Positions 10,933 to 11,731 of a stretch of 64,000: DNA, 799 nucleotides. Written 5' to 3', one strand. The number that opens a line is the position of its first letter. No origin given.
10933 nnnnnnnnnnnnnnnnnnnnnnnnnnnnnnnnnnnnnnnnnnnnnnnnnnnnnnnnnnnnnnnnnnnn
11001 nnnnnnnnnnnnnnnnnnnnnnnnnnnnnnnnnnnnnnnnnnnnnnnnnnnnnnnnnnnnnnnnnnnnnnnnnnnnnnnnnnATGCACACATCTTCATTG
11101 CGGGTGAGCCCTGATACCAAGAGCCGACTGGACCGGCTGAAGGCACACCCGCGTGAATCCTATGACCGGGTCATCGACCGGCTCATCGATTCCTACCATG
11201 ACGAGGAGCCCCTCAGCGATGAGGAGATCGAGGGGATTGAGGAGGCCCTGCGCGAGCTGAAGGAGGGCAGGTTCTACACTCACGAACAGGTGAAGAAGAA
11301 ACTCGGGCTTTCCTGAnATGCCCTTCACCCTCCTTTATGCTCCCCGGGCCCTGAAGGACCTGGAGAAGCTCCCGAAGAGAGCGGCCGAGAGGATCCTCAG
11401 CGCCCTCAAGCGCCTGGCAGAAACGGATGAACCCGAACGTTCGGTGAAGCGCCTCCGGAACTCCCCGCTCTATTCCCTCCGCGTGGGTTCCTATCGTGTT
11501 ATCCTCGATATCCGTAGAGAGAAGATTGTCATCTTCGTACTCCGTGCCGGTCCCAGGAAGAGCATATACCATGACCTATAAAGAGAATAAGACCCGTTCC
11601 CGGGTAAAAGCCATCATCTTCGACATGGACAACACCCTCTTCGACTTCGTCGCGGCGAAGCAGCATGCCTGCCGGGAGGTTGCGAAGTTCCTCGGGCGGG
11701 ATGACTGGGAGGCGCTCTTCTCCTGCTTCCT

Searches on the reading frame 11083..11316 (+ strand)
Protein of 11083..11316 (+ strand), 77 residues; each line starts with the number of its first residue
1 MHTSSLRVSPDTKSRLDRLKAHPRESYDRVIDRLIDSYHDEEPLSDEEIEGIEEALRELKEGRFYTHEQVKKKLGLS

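Call 7: search_protein_families(library=pfam, proteins=[window:11083-11316:+], max_evalue=0.01)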
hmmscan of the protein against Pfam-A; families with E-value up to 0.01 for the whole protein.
window:11083-11316:+ (77 aa): 2 families
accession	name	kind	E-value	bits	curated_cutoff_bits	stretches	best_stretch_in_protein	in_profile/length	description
PF24434.1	DUF7557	-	5.5e-11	42.1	25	1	6-47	4-44/45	Family of unknown function (DUF7557)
PF02697.20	VAPB_antitox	-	0.00027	22.1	27.9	1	7-61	4-66/69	Putative antitoxin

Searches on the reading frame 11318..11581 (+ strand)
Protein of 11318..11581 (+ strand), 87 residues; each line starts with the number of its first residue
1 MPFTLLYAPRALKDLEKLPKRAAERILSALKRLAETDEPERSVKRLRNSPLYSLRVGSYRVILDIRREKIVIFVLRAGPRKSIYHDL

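Call 7: search_protein_families(library=pfam, proteins=[window:11318-11581:+], max_evalue=0.01)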
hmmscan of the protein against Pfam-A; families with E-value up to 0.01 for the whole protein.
window:11318-11581:+ (87 aa): 2 families
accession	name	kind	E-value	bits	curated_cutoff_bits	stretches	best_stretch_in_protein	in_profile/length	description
PF05016.21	ParE_toxin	-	9.8e-12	45.7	23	1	6-84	2-89/89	ParE toxin of type II toxin-antitoxin system, parDE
PF05973.20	Gp49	-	0.0025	18.3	23.9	1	13-75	1-67/90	Phage derived protein Gp49-like (DUF891)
